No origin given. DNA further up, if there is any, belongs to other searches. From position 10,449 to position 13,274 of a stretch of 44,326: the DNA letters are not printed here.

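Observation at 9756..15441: NuoE/F/G-like trio and NfnA/B-like pair in one operon: candidate five-subunit bifurcating NAD(P)H/ferredoxin enzyme with no hydrogenase or formate dehydrogenase catalytic subunit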

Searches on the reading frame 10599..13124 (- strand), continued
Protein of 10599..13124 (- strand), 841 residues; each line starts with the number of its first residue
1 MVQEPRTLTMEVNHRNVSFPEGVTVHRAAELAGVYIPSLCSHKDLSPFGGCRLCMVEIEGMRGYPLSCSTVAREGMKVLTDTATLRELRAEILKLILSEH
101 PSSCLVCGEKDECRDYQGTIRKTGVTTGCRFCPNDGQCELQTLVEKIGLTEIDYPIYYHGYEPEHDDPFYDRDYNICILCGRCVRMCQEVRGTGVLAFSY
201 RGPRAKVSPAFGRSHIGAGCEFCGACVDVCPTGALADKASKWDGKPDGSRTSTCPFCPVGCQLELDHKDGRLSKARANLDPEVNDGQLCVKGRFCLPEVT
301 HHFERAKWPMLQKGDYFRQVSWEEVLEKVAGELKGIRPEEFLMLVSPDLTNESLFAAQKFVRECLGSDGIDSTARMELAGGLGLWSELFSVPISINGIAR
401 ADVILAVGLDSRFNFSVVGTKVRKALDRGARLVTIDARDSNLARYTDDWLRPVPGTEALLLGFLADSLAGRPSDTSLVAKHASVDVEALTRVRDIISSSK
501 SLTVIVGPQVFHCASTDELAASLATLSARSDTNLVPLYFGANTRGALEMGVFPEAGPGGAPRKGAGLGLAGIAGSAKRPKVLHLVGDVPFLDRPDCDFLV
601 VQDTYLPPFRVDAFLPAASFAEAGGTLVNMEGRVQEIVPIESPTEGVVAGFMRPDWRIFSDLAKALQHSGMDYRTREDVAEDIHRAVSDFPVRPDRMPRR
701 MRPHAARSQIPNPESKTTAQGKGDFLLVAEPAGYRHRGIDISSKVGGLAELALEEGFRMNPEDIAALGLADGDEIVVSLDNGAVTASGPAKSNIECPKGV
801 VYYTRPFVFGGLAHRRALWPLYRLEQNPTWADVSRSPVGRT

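Call 69: predict_structure(alignment_id=A2)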
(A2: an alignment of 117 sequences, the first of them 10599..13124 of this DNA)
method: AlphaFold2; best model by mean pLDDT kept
length: 841 residues; sequences in the alignment: 117
mean_pLDDT: 73.6   pTM: 0.75
mean pLDDT of the five models: 73.6, 70.8, 69.2, 63.5, 62.8
residues with pLDDT >= 90: 229; 70-90: 319; 50-70: 136; < 50: 157
segments of 3 or more residues with pLDDT < 50: 1-4, 41-50, 99-102, 115-134, 154-241, 285-288, 645-648, 707-719, 839-841
pLDDT, mean of each block of 10 residues (from residue 1): 67 88 81 78 42 70 61 85 77 58 55 46 35 52 74 45 32 38 43 35 36 34 39 41 62 78 70 58 48 54 72 86 94 92 93 97 94 84 86 88 91 68 84 87 79 90 92 90 93 93 90 75 86 86 91 88 77 79 91 91 86 89 86 86 53 87 93 91 91 86 60 40 81 68 52 76 91 90 87 88 81 78 85 72 33
secondary structure, 60 per line:
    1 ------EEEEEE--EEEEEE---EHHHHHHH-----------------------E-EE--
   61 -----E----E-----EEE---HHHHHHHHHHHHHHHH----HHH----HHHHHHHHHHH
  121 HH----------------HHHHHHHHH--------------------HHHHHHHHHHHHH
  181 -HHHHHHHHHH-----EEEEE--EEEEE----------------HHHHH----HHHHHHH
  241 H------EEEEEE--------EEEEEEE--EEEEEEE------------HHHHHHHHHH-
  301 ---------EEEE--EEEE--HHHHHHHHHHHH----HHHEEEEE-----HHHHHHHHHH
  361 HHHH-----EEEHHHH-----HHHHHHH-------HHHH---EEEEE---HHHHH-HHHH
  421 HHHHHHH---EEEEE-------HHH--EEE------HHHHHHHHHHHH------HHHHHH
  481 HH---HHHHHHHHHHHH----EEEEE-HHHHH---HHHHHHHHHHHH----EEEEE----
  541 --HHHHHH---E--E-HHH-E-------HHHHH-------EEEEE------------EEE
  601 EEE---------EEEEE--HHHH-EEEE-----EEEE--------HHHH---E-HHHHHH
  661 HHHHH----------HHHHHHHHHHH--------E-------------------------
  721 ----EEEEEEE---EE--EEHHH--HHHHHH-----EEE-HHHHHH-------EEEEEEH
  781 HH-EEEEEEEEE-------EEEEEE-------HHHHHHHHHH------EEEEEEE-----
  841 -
elements in order (helices of 4 or more, strands of 3 or more residues): E7-12 E15-20 H25-31 E77-79 H83-98 H110-122 H139-147 H168-180 H182-191 E197-201 E204-208 H225-229 H234-241 E248-253 E262-268 E271-277 H290-299 E310-313 E316-319 H322-333 E341-345 H351-364 E370-372 H373-376 H382-388 H396-399 E403-407 H411-415 H417-427 E431-435 E448-450 H457-468 H475-482 H486-497 E502-506 H508-512 H516-527 E532-536 H543-548 H569-573 E581-585 E598-603 E613-617 H620-623 E625-628 E634-637 H646-649 H655-665 H676-686 E725-731 H746-751 E757-759 H761-766 E774-779 E784-792 E800-805 H813-822 E829-835

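Call 71: predict_structure(alignment_id=A1)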
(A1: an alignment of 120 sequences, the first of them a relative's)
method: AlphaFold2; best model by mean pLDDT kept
length: 838 residues; sequences in the alignment: 120
mean_pLDDT: 83.9   pTM: 0.82
mean pLDDT of the five models: 83.9, 83.0, 82.0, 80.5, 80.4
residues with pLDDT >= 90: 451; 70-90: 255; 50-70: 73; < 50: 59
segments of 3 or more residues with pLDDT < 50: 118-124, 192-204, 532-543, 761-772, 826-838
pLDDT, mean of each block of 10 residues (from residue 1): 96 93 92 76 85 92 94 92 83 65 81 56 52 80 73 64 64 75 78 38 58 86 78 80 96 96 92 94 94 94 96 97 95 96 97 97 92 95 96 96 96 97 96 96 95 96 84 90 95 93 93 91 74 43 69 87 91 94 84 84 95 76 87 90 96 81 95 96 81 95 85 93 95 88 93 87 42 77 81 92 69 66 48 25
secondary structure, 60 per line:
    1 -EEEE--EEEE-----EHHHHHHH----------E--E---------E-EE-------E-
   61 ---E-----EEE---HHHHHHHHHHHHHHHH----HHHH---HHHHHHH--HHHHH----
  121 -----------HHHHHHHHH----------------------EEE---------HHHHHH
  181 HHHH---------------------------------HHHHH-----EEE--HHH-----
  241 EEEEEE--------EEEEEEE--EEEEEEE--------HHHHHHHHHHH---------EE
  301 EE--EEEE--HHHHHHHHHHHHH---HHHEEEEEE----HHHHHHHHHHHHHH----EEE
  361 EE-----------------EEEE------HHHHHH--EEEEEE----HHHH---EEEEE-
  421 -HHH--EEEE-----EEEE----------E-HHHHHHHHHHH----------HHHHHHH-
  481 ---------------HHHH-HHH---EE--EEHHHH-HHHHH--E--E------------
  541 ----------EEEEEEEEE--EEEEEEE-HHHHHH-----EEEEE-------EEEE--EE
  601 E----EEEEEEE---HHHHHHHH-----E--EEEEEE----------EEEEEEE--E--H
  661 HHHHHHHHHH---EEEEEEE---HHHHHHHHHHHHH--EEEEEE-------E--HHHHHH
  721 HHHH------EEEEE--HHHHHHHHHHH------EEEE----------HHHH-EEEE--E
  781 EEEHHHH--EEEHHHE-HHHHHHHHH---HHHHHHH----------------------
elements in order (helices of 4 or more, strands of 3 or more residues): E2-5 E8-11 H18-24 E70-72 H76-91 H96-99 H103-109 H112-116 H132-140 E163-165 H175-184 H218-222 E228-230 E241-246 E255-261 E264-270 H279-289 E299-302 E305-308 H311-323 E330-335 H340-353 E358-362 E380-383 H390-395 E398-403 H408-411 E415-419 E427-430 E436-439 H452-462 H473-479 H496-499 H513-516 H518-522 E551-559 E562-568 H570-575 E581-585 E593-596 E599-601 E606-612 H616-623 E632-637 E648-654 H660-670 E674-680 H684-696 E699-704 H715-724 E731-735 H738-748 E755-758 H769-772 E774-777 E780-783 H784-787 E790-792 H798-806 H810-816

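Call 72: fold_search(model_id=the predicted structure, library=pdb)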
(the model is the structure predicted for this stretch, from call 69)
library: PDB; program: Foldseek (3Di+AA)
matches with E <= 10: 1343; with E <= 0.001: 235
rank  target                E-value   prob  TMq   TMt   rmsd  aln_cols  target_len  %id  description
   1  9ktl_A                2.2e-44  1.00  0.63  0.57   9.4       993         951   24  Cryo-EM structure of reduced form of formate dehydrogenase from Rhodobacter aestuarii (RaFDH) with NADH (released 2025-06-18)
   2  7vw6_A                3.3e-44  1.00  0.65  0.60   8.8       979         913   24  Cryo-EM Structure of Formate Dehydrogenase 1 from Methylorubrum extorquens AM1 (released 2022-06-01)
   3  6tg9_A                3.7e-44  1.00  0.63  0.57   9.4       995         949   24  Cryo-EM Structure of NADH reduced form of NAD+-dependent Formate Dehydrogenase from Rhodobacter capsulatus (released 2020-04-22)
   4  8j83_A                2.3e-43  1.00  0.65  0.60   8.9       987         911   24  Crystal structure of formate dehydrogenase from Methylorubrum extorquens AM1 (released 2023-10-11)
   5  8rqz_C                6.6e-41  1.00  0.64  0.56   8.9       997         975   20  Crystal structure of Molybdenum bispyranopterin guanine dinucleotide formate dehydrogenases ForCE1 from Bacillus subti (released 2025-08-06)
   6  8e9h_G                2.9e-39  1.00  0.57  0.61   8.9       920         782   21  Mycobacterial respiratory complex I, fully-inserted quinone (released 2022-10-12)
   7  8e9g_G                4.8e-39  1.00  0.57  0.60   9.5       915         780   21  Mycobacterial respiratory complex I with both quinone positions modelled (released 2022-10-12)
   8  7xqw_A                4.9e-36  1.00  0.53  0.56   8.4       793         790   26  Formate dehydrogenase (FDH) from Methylobacterium extorquens AM1 (MeFDH1) (released 2023-08-09)
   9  4hea_3                9.2e-35  1.00  0.56  0.61   9.3       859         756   23  Crystal structure of the entire respiratory complex I from Thermus thermophilus (released 2013-02-13)
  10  7t30_A                1.2e-33  1.00  0.49  0.60   8.6       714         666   25  Structure of electron bifurcating Ni-Fe hydrogenase complex HydABCSL in FMN/NAD(H) bound state (released 2022-03-16)
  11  7nz1_G                2.0e-33  1.00  0.57  0.53  11.0      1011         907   17  Respiratory complex I from Escherichia coli - focused refinement of cytoplasmic arm (released 2021-08-18)
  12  6ziy_3                3.3e-33  1.00  0.57  0.63   9.5       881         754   23  Respiratory complex I from Thermus thermophilus, NADH dataset, major state (released 2020-09-02)
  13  3i9v_3                4.1e-33  1.00  0.55  0.60   9.3       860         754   23  Crystal structure of the hydrophilic domain of respiratory complex I from Thermus thermophilus, oxidized, 2 mol/ASU (released 2009-09-15)
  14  7z7r_G                5.4e-33  1.00  0.59  0.55  10.7      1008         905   18  Complex I from E. coli, LMNG-purified, Apo, Open-ready state (released 2022-09-21)
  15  7p61_G                7.9e-33  1.00  0.55  0.52  11.1       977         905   18  Complex I from E. coli, DDM-purified, with NADH, Resting state (released 2022-09-21)
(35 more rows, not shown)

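Call 74: fold_search(model_id=the predicted structure, library=pdb)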
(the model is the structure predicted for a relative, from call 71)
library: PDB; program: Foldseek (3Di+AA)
matches with E <= 10: 1563; with E <= 0.001: 293
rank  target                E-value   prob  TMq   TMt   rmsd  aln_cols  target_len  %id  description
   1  5jca_S                1.1e-28  1.00  0.30  0.88   3.2       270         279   45  NADP(H) bound NADH-dependent Ferredoxin:NADP Oxidoreductase (NfnI) from Pyrococcus furiosus (released 2017-04-12)
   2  7o6y_A                1.4e-28  1.00  0.45  0.53   6.3       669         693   19  Cryo-EM structure of respiratory complex I under turnover (released 2021-11-10)
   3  7arc_G                8.6e-28  1.00  0.45  0.55   6.4       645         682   16  Cryo-EM structure of Polytomella Complex-I (peripheral arm) (released 2021-12-08)
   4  8om1_G                1.5e-27  1.00  0.44  0.53   7.1       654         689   18  Mitochondrial complex I from Mus musculus in the active state (released 2023-08-09)
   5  7ak5_G                1.5e-27  1.00  0.43  0.52   9.2       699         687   16  Cryo-EM structure of respiratory complex I in the deactive state from Mus musculus at 3.2 A (released 2021-02-03)
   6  7qsm_G                2.4e-27  1.00  0.45  0.53   8.4       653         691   17  Bovine complex I in lipid nanodisc, Deactive-ligand (composite) (released 2022-05-25)
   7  7vw6_A                2.4e-27  1.00  0.45  0.42  15.0       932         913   17  Cryo-EM Structure of Formate Dehydrogenase 1 from Methylorubrum extorquens AM1 (released 2022-06-01)
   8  8ud1_1G               2.6e-27  1.00  0.44  0.51   8.6       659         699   17  High resolution in-situ structure of complex I in respiratory supercomplex (composite) (released 2024-06-19)
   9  7zm7_A                2.6e-27  1.00  0.45  0.52   9.1       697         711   18  CryoEM structure of mitochondrial complex I from Chaetomium thermophilum (inhibited by DDM) (released 2022-11-30)
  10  9ktl_A                2.6e-27  1.00  0.45  0.40  16.0       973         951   17  Cryo-EM structure of reduced form of formate dehydrogenase from Rhodobacter aestuarii (RaFDH) with NADH (released 2025-06-18)
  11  9smi_G                2.8e-27  1.00  0.42  0.51  11.1       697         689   17  Reduced bovine complex I in lipid nanodisc, NADH-deactive (released 2026-03-18)
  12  8bed_G                3.3e-27  1.00  0.46  0.54   5.6       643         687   17  Cryo-EM structure of the Arabidopsis thaliana I+III2 supercomplex (CI peripheral tip) (released 2023-01-11)
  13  9smf_G                3.5e-27  1.00  0.43  0.51  10.2       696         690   16  Reduced bovine complex I in lipid nanodisc, NADH-active-Q10 (released 2026-03-18)
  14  7qso_G                5.2e-27  1.00  0.44  0.51  11.4       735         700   16  Bovine complex I in lipid nanodisc, State 3 (Slack) (released 2022-05-25)
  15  8j83_A                6.1e-27  1.00  0.47  0.44  13.3       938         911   17  Crystal structure of formate dehydrogenase from Methylorubrum extorquens AM1 (released 2023-10-11)
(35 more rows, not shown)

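Call 91: search_protein_representatives(protein=window:10599-13124:-)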
Query: 841 residues. Proteins with E-value up to 0.001 (for the whole library): 16742; up to 1e-10: 7280; up to 1e-30: 1653. The best 150 are listed.
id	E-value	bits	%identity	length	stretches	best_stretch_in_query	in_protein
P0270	5.4e-283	957.7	56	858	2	5-461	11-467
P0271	1.4e-221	754.5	56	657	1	196-827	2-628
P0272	6.8e-201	686.1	43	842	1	6-781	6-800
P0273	4.5e-200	683.4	54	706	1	12-575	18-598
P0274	5.7e-200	683.0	57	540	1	6-527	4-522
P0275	1.2e-190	652.2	43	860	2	10-561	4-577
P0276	4.8e-178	610.5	51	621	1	235-836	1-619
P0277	1.0e-171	589.5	41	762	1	5-758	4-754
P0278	9.2e-170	583.1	38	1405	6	132-464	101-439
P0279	3.0e-169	581.4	62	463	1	2-399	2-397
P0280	3.1e-161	554.9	46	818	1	8-566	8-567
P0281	2.0e-159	548.9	42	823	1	9-783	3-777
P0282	3.6e-159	548.1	38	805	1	7-785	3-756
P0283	5.5e-156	537.5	37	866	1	12-802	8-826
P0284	1.2e-155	536.3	40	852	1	8-786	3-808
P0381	3.6e-107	376.0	34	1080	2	12-444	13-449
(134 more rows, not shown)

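Call 93: find_homologous_proteins(query=P0381, max_evalue=1e-30)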
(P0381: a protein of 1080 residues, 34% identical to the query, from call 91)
Query P0381 (1080 aa): 2403 proteins with E <= 1e-30 among 8000 candidates; the best 120 are listed.
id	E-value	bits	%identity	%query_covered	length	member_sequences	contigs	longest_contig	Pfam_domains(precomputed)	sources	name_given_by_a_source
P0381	0.0e+0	2455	100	100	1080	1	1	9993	PF10418.15,PF13510.12,PF10588.15,PF00384.28,PF00111.33,PF00037.33,PF12838.13,PF22117.3,PF13237.12,PF13187.12,PF04879.22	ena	-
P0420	0.0e+0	1881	76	100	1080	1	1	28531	PF10418.15,PF13510.12,PF10588.15,PF00384.28,PF00111.33,PF00037.33,PF12838.13,PF22117.3,PF13187.12,PF04879.22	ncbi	-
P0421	0.0e+0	1771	72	100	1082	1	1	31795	PF10418.15,PF14697.12,PF13510.12,PF10588.15,PF00384.28,PF00111.33,PF00037.33,PF12838.13,PF22117.3,PF13237.12,PF04879.22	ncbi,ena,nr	ncbi:MAG: sulfide/dihydroorotate dehydrogenase-like FAD/NAD-binding protein [Candidatus Lokiarchaeot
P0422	0.0e+0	1334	54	100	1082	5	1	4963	PF10418.15,PF13510.12,PF10588.15,PF00384.28,PF00111.33,PF00037.33,PF12838.13,PF22117.3,PF13237.12,PF13187.12,PF04879.22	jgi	-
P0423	0.0e+0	1328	54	99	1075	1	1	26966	PF10418.15,PF13510.12,PF10588.15,PF00384.28,PF00111.33,PF00037.33,PF12838.13,PF22117.3,PF13187.12,PF04879.22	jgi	jgi:NADH dehydrogenase/NADH:ubiquinone oxidoreductase subunit G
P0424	0.0e+0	1321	53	98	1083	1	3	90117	PF10418.15,PF14697.12,PF13510.12,PF10588.15,PF00384.28,PF00111.33,PF00037.33,PF12838.13,PF22117.3,PF13187.12,PF04879.22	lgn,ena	-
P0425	0.0e+0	1315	54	98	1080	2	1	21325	PF10418.15,PF14697.12,PF13510.12,PF10588.15,PF00384.28,PF00111.33,PF00037.33,PF12838.13,PF22117.3,PF04879.22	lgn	-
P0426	0.0e+0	1312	55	98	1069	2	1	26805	PF10418.15,PF13510.12,PF10588.15,PF00384.28,PF00037.33,PF12838.13,PF22117.3,PF13237.12,PF04879.22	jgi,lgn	-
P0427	0.0e+0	1310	54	99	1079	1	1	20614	PF10418.15,PF13510.12,PF10588.15,PF00384.28,PF00111.33,PF00037.33,PF12838.13,PF22117.3,PF04879.22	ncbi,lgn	-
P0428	0.0e+0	1306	52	98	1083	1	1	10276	PF10418.15,PF14697.12,PF13510.12,PF10588.15,PF00384.28,PF00111.33,PF00037.33,PF12838.13,PF22117.3,PF13187.12,PF04879.22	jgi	-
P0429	0.0e+0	1305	54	98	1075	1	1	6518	PF10418.15,PF13510.12,PF10588.15,PF00384.28,PF00111.33,PF00037.33,PF12838.13,PF22117.3,PF13237.12,PF04879.22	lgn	-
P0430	0.0e+0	1303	53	98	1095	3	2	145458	PF10418.15,PF13510.12,PF10588.15,PF00384.28,PF00037.33,PF12838.13,PF22117.3,PF13187.12,PF04879.22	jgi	jgi:predicted molibdopterin-dependent oxidoreductase YjgC/NAD(P)H-flavin reductase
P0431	0.0e+0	1301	53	98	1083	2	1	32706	PF10418.15,PF14697.12,PF13510.12,PF10588.15,PF00384.28,PF00111.33,PF00037.33,PF12838.13,PF22117.3,PF13187.12,PF04879.22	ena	-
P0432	0.0e+0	1300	56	98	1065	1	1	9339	PF10418.15,PF13510.12,PF10588.15,PF00384.28,PF00111.33,PF12838.13,PF22117.3,PF04879.22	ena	-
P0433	0.0e+0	1296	56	95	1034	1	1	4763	PF10418.15,PF13510.12,PF10588.15,PF00384.28,PF00111.33,PF00037.33,PF12838.13,PF22117.3,PF13187.12,PF04879.22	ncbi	ncbi:MAG: sulfide/dihydroorotate dehydrogenase-like FAD/NAD-binding protein, partial [Promethearchae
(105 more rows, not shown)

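Call 94: find_encoding_contigs(protein=P0421, flank=7000, max_places=1)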
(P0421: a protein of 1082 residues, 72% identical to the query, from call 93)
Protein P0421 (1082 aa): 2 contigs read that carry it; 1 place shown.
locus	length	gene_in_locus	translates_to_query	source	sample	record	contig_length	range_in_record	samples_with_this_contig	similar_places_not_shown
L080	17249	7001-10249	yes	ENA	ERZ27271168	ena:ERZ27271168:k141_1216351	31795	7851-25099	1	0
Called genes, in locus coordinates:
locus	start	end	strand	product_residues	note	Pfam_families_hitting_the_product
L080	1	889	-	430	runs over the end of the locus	PF02754:CCG, PF13237:Fer4_10 (weak), PF13183:Fer4_8, PF13187:Fer4_9, PF13534:Fer4_17 (weak)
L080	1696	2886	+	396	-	-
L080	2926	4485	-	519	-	PF00117:GATase, PF07722:Peptidase_C26 (faint), PF02540:NAD_synthase, PF03054:tRNA_Me_trans (faint), PF06508:QueC (faint), PF00958:GMP_synt_C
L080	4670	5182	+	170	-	PF01257:2Fe-2S_thioredx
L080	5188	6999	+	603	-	PF01512:Complex1_51K, PF10531:SLBB (weak), PF00037:Fer4 (faint), PF10589:NADH_4Fe-4S, PF12837:Fer4_6 (faint), PF14697:Fer4_21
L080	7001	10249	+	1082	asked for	PF00111:Fer2, PF13510:Fer2_4, PF10588:NADH-G_4Fe-4S_3, PF22117:Fer4_Nqo3, PF12838:Fer4_7, PF04879:Molybdop_Fe4S4, PF00384:Molybdopterin, PF10418:DHODB_Fe-S_bind, +3 more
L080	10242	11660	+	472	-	PF14691:Fer4_20, PF00070:Pyr_redox (faint), PF07992:Pyr_redox_2, PF13738:Pyr_redox_3 (faint)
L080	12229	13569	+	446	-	PF02812:ELFV_dehydrog_N, PF00208:ELFV_dehydrog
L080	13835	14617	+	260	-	PF01145:Band_7, PF13421:Band_7_1 (weak)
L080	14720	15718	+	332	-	PF02915:Rubrerythrin (weak), PF01155:HypA (faint), PF12760:Zn_ribbon_IS1595 (faint), PF23458:DUF7130 (faint), PF26832:Phage_gp86 (faint), PF14319:Zn_Tnp_IS91 (faint), PF00301:Rubredoxin (faint), PF21349:RUBY_RBDX (weak)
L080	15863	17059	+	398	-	PF00180:Iso_dh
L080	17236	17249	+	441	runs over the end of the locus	PF02040:ArsB (weak), PF03600:CitMHS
